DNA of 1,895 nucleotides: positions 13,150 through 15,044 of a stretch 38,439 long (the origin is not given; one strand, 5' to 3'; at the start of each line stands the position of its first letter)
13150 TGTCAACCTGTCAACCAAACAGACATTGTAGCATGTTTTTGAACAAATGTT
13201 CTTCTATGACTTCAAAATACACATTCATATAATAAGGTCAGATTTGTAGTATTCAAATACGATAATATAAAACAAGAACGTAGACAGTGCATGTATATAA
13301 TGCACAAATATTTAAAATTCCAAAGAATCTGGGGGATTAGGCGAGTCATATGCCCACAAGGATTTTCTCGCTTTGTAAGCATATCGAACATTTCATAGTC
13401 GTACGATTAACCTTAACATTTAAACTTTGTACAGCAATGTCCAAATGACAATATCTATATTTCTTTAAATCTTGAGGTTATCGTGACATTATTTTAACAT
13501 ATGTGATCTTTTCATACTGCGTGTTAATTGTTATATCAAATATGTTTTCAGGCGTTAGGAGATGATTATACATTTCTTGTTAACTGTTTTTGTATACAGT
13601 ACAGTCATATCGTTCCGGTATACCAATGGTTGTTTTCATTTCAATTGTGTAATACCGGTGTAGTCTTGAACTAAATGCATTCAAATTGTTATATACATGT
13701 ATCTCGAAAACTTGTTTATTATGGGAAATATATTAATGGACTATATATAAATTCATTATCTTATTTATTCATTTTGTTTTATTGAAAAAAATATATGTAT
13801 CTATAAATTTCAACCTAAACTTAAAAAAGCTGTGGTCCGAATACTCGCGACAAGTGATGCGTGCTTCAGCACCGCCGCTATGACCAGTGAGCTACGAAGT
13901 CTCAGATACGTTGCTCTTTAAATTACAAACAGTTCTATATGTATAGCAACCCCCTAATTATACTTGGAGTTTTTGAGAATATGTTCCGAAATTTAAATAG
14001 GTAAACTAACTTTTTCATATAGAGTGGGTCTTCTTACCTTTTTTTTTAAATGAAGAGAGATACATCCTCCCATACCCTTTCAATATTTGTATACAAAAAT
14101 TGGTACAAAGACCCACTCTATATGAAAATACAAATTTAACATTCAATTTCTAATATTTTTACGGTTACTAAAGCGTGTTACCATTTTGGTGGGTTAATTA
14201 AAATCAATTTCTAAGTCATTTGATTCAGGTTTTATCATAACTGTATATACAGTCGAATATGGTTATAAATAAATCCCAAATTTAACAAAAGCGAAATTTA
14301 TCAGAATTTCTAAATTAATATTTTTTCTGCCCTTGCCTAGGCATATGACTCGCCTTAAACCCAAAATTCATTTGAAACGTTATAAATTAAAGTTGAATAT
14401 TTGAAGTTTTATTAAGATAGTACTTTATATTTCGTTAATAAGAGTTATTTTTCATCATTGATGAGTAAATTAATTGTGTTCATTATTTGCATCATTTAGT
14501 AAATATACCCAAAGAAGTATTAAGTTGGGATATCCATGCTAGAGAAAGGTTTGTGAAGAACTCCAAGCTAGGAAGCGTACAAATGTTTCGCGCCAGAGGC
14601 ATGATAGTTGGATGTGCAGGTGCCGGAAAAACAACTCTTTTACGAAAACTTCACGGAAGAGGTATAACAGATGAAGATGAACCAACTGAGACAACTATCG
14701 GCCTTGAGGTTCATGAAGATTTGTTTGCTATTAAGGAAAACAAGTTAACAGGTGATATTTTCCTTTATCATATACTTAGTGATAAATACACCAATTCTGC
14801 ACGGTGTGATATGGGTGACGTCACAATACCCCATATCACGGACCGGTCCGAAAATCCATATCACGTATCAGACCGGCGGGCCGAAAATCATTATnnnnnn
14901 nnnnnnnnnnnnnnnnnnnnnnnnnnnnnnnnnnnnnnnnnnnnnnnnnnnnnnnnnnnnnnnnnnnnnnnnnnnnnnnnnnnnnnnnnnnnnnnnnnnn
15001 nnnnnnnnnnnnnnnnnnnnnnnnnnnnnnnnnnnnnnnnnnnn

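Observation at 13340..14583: Harbinger-type MITE with TTA duplications sits in the putative promoter or 5' region of the Roc exon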

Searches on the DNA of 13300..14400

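Call 24: search_rna_families(source=window, start=13300, end=14400, threshold=evalue, max_evalue=10, show_alignments=3)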
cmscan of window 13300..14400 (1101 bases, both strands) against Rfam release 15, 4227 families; matches with E-value up to 10: 12.
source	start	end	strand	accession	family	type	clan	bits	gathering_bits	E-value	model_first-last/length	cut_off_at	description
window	14013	14127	+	RF04241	mir-5014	Gene; miRNA;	-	33.4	101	7.7e-05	1-123/123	no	mir-5014 microRNA precursor family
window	14007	14132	-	RF03926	MIR1435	Gene; miRNA;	-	26.2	94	0.23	1-186/186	no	MIR1435 microRNA precursor family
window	14012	14128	-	RF04134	MIR7504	Gene; miRNA;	-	25.8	83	0.056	1-124/124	no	MIR7504 microRNA precursor family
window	14011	14128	-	RF04174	MIR4208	Gene; miRNA;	-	23.9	140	0.53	1-191/191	no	MIR4208 microRNA precursor family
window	14022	14118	+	RF03861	mir-4484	Gene; miRNA;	-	23.2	90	0.22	1-89/89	no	mir-4484 microRNA precursor family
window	13996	14070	+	RF03603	mir-4899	Gene; miRNA;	-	22.7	85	0.13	1-87/87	no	mir-4899 microRNA precursor family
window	14012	14128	+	RF04174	MIR4208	Gene; miRNA;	-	21.8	140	1.5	26-164/191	no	MIR4208 microRNA precursor family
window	14012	14128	+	RF04205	MIR2606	Gene; miRNA;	-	21.6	139.7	2.2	23-143/165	no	MIR2606 microRNA precursor family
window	14022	14116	-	RF04127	MIR8007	Gene; miRNA;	-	20.8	195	0.24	1-226/226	no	MIR8007 microRNA precursor family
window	14022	14183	-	RF04342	Plastid-psbA-1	Cis-reg;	CL00153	20.8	54.3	6.5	1-114/114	no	Plastid-psbA-1 3UTR RNA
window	14017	14125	+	RF04127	MIR8007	Gene; miRNA;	-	15.5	195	4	1-226/226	no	MIR8007 microRNA precursor family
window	14299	14376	-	RF01185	snR75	Gene; snRNA; snoRNA; CD-box;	CL00045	13.3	40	6.4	1-88/88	no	Small nucleolar RNA snR75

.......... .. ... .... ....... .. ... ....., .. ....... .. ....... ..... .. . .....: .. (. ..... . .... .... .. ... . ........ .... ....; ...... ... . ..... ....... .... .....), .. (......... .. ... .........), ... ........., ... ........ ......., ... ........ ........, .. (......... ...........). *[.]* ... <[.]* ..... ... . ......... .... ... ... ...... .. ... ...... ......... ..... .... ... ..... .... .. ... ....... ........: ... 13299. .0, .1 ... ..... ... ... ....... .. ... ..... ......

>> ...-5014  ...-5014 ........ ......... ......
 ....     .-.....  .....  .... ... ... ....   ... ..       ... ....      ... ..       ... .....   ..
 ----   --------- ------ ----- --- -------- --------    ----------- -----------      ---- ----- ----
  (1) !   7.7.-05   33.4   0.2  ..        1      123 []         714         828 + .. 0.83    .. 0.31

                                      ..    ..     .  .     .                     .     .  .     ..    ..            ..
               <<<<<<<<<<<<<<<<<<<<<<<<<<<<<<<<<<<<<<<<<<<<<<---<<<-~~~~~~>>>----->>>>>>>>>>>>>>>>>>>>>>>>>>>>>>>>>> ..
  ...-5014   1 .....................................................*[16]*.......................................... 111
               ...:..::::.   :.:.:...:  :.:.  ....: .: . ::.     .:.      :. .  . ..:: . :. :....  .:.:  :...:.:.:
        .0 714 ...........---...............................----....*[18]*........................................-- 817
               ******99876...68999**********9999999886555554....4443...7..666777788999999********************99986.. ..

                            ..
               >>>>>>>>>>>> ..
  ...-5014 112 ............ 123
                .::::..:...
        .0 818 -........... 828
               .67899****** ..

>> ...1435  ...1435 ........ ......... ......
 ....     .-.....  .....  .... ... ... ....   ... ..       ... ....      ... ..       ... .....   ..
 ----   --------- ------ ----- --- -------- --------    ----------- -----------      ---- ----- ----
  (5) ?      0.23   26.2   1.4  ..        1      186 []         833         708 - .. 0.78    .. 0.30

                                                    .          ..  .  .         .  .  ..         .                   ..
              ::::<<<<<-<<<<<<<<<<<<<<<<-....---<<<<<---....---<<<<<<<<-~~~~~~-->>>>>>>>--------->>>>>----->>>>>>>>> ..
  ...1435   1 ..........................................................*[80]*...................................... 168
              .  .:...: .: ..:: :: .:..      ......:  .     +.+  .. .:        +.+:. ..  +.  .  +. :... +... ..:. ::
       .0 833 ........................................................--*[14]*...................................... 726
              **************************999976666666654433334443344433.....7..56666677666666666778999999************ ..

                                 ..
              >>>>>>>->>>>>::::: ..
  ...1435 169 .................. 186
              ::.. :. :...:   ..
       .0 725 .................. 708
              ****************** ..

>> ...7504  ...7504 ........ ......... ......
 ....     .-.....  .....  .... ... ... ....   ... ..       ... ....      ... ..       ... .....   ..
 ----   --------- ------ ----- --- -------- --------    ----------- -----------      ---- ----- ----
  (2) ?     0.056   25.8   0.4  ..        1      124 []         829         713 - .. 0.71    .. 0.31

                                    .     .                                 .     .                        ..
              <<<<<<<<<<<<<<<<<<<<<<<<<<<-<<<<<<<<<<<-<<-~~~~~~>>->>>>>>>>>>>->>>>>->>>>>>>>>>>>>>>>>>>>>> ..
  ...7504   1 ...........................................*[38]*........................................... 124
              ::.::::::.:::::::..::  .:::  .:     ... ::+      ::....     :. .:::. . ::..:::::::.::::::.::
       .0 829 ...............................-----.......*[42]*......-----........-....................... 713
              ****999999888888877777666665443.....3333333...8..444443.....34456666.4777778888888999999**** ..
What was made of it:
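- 14012..14128 (.): Internal hairpin with 37-nt arms at 86% and a perfect 21-bp core (14012-14032 / 14108-14128). No flanking duplication, so it is not evidently a nested element. The only Rfam matches are generic sub-threshold miRNA-hairpin hits (call 24).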

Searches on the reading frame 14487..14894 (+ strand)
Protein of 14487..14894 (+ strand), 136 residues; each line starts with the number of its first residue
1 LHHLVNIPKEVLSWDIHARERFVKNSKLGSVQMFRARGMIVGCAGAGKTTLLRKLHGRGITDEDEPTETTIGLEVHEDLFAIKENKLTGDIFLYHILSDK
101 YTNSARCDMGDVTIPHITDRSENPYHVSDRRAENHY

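Call 23: find_homologous_proteins(query=window:14487-14894:+, max_evalue=0.00001)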
Query window:14487-14894:+ (136 aa): 22 proteins with E <= 0.00001 among 40 candidates.
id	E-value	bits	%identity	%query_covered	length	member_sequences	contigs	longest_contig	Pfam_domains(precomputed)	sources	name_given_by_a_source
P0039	7.4e-35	138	81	62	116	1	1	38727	-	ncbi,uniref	ncbi:uncharacterized protein LOC134281618 [Saccostrea cucullata]|uniref:uncharacterized protein LOC1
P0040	5.1e-26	109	65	63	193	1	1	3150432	-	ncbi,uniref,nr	ncbi:uncharacterized protein LOC133203248 [Saccostrea echinata]|uniref:uncharacterized protein LOC13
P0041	5.5e-24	103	58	65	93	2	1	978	-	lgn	-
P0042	2.0e-23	101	55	68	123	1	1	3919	-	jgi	jgi:polynucleotide 5'-kinase involved in rRNA processing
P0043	6.1e-21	93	96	37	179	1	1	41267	PF08477.20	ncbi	ncbi:probable serine/threonine-protein kinase roco5, partial [Saccostrea cucullata]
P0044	2.3e-18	84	52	64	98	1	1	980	PF13401.13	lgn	-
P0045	9.8e-18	82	54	59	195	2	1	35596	PF00025.28,PF08477.20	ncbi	ncbi:probable serine/threonine-protein kinase pats1, partial [Saccostrea cucullata]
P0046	1.4e-16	79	54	59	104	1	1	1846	-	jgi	jgi:type II secretory pathway predicted ATPase ExeA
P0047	1.6e-16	78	52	63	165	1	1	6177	PF00025.28,PF08477.20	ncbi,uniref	ncbi:probable serine/threonine-protein kinase pats1, partial [Saccostrea cucullata]|uniref:probable 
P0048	1.7e-16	78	54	62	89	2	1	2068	-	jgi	jgi:GTPase SAR1 family protein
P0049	4.8e-16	77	53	57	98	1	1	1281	PF13401.13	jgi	jgi:GTPase SAR1 family protein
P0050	8.0e-16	76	54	57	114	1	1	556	-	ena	-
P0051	8.5e-16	76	53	59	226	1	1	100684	PF00025.28,PF08477.20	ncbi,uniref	ncbi:probable serine/threonine-protein kinase pats1, partial [Saccostrea cucullata]|uniref:probable 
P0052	1.3e-15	75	55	57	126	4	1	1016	-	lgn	-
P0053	2.5e-15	74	52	57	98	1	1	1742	-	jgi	jgi:type II secretory pathway predicted ATPase ExeA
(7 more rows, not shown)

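Call 43: find_encoding_contigs(protein=P0040, flank=10000, max_places=2)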
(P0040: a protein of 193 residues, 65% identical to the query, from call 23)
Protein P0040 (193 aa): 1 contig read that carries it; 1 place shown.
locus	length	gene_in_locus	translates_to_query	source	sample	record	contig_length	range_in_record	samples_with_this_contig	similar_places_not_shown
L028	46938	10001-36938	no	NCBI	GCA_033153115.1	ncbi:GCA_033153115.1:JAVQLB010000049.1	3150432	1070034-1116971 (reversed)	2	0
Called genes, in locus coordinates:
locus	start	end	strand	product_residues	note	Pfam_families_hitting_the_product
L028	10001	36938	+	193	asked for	-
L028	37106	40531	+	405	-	PF16095:COR-A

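Call 60: find_encoding_contigs(protein=P0043, flank=10000, max_places=3)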
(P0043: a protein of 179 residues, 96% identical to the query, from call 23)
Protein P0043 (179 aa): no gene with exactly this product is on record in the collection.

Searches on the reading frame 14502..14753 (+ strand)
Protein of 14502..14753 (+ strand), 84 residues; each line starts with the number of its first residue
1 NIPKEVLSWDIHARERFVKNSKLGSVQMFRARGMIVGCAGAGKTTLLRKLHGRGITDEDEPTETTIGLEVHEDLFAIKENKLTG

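Call 10: search_protein_families(library=pfam, proteins=[window:14502-14753:+], max_evalue=0.01)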
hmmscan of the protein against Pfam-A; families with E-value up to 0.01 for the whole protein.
window:14502-14753:+ (84 aa): 5 families
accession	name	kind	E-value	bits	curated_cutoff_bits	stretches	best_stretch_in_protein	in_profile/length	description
PF13521.12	AAA_28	-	0.0014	19.3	27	1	34-60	3-30/164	AAA domain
PF13401.12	AAA_22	-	0.0014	19.3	27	1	33-51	8-26/130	AAA domain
PF08477.19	Roc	-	0.0027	18.4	27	1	34-78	3-45/119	Ras of Complex, Roc, domain of DAPkinase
PF00025.27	Arf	-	0.0035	17.3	22.3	1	30-71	14-51/174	ADP-ribosylation factor family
PF01443.25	Viral_helicase1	-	0.0048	17.2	21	1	34-55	2-22/228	Viral superfamily 1 RNA helicase core domain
